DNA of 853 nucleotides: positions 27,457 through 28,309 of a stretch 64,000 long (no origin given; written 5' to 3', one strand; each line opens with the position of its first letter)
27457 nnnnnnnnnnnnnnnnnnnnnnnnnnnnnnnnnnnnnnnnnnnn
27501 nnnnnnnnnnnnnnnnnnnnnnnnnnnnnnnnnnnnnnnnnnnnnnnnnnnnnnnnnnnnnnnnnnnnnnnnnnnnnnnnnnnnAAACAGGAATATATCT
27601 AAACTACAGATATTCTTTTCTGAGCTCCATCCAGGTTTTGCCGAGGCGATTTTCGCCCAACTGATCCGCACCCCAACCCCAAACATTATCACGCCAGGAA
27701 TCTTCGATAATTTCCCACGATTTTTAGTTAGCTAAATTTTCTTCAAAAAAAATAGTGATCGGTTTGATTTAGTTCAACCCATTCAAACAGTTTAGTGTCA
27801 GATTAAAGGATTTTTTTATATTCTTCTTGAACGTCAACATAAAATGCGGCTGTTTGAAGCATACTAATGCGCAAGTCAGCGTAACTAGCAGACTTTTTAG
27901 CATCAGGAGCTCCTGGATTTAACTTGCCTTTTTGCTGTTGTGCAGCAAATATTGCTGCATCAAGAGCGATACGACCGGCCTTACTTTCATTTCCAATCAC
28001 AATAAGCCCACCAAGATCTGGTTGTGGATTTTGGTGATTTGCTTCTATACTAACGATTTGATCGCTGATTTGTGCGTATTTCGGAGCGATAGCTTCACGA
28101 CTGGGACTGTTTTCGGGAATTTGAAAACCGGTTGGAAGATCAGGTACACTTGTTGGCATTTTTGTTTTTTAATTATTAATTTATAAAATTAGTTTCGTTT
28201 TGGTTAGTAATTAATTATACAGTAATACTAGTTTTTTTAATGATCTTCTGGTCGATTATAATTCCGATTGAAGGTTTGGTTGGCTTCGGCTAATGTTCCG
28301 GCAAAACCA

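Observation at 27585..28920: GC-richer islet with a transglutaminase-like Cys-His-Asp enzyme, a small partner gene, and a gene remnant, wedged between the T4SS module and dnaN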

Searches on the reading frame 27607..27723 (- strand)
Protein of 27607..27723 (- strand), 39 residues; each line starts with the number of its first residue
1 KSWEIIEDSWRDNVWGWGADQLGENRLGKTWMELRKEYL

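Call 42: search_protein_families(library=pfam, proteins=[window:27607-27723:-], max_evalue=1)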
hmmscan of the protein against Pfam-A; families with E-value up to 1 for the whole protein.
seq(39 aa): 1 family
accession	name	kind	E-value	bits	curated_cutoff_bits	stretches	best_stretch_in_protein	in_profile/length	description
PF08719.17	NADAR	-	1.7e-06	28.9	35.1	1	4-37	118-161/163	NADAR domain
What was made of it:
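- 27604..27740 (-): The 3'-terminal relic of a NADAR-domain (YbiA-like) gene. It keeps 39 intact codons plus the stop (27604-27723). Weak homology runs about 5 codons further upstream across a stop codon. There is no start codon, and the N-terminal two thirds of the domain are missing. Pfam NADAR E 1.7e-6, profile positions 118-161 of 163 (call 42).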

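Call 54: search_dna_similar(query=window:27607-27723:-, collection=phages, mode=protein, max_evalue=0.01, max_rows=15)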
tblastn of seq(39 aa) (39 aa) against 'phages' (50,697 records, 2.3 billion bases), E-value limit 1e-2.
No match.

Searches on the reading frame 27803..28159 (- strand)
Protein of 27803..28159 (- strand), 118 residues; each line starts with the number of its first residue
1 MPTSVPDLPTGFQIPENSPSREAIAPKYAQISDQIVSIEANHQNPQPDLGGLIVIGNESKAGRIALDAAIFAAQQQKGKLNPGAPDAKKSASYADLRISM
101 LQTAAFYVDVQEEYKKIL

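Call 4: search_protein_families(library=pfam, proteins=[window:27803-28159:-], max_evalue=1)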
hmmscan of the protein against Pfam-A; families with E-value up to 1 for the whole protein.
window:27803-28159:- (118 aa): 0 families

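Call 9: search_protein_families(library=ncbifam, proteins=[window:27803-28159:-], max_evalue=10)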
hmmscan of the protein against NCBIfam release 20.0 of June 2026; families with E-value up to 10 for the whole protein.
window:27803-28159:- (118 aa): 0 families

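Call 20: find_homologous_proteins(query=window:27803-28159:-)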
Query window:27803-28159:- (118 aa): 1 proteins with E <= 0.001 among 9 candidates.
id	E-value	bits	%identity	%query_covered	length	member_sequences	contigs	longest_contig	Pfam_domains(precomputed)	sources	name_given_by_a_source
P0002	3.0e-69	248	100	100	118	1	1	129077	-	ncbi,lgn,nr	ncbi:hypothetical protein HYV64_03820 [Candidatus Shapirobacteria bacterium]|nr:hypothetical protein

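Call 62: search_protein_families(library=padloc, proteins=[window:27803-28159:-], max_evalue=1)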
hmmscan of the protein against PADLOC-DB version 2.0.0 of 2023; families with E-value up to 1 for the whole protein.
window:27803-28159:- (118 aa): 0 families

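Call 63: search_protein_families(library=phrogs, proteins=[window:27803-28159:-], max_evalue=1)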
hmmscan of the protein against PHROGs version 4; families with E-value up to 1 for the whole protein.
window:27803-28159:- (118 aa): 0 families

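Call 72: search_solved_structures(query=window:27803-28159:-, max_evalue=10)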
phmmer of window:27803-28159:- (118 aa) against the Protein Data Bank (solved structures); distinct sequences matched with E-value up to 10: 1.
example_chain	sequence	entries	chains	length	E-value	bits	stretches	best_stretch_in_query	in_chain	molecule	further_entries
1hf2_A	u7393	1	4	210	1.5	12.6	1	49-109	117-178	SEPTUM SITE-DETERMINING PROTEIN MINC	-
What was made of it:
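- No domain, structure or family match exists (calls 4, 9, 62, 63, 72).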

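Call 104: search_protein_families(library=pfam, proteins=[L071:2247-3089:+, L069:11813-12808:-, L069:11433-11810:-], max_evalue=0.1)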
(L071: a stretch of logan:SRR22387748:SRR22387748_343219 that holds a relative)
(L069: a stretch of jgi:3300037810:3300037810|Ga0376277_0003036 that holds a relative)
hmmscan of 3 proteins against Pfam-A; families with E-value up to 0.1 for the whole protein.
L071:2247-3089:+ (281 aa): 1 family
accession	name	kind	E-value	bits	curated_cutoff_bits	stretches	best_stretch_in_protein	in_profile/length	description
PF02498.22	Bro-N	-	3.9e-06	27.8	25.6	1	20-106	6-84/96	BRO family, N-terminal domain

L069:11813-12808:- (331 aa): 4 families
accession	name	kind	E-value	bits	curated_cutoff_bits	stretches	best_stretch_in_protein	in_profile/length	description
PF15569.11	Imm40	-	0.0073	17.3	25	1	147-189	5-47/90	Immunity protein 40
PF07833.16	Cu_amine_oxidN1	-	0.029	14.8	24.2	0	12-92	8-85/108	Copper amine oxidase N-terminal domain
PF08470.16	NTNH_C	-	0.043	14.3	23.9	0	7-32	102-127/162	Nontoxic nonhaemagglutinin C-terminal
PF16757.11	Fucosidase_C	-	0.092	13.8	25.6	0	34-87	19-75/88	Alpha-L-fucosidase C-terminal domain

L069:11433-11810:- (125 aa): 0 families
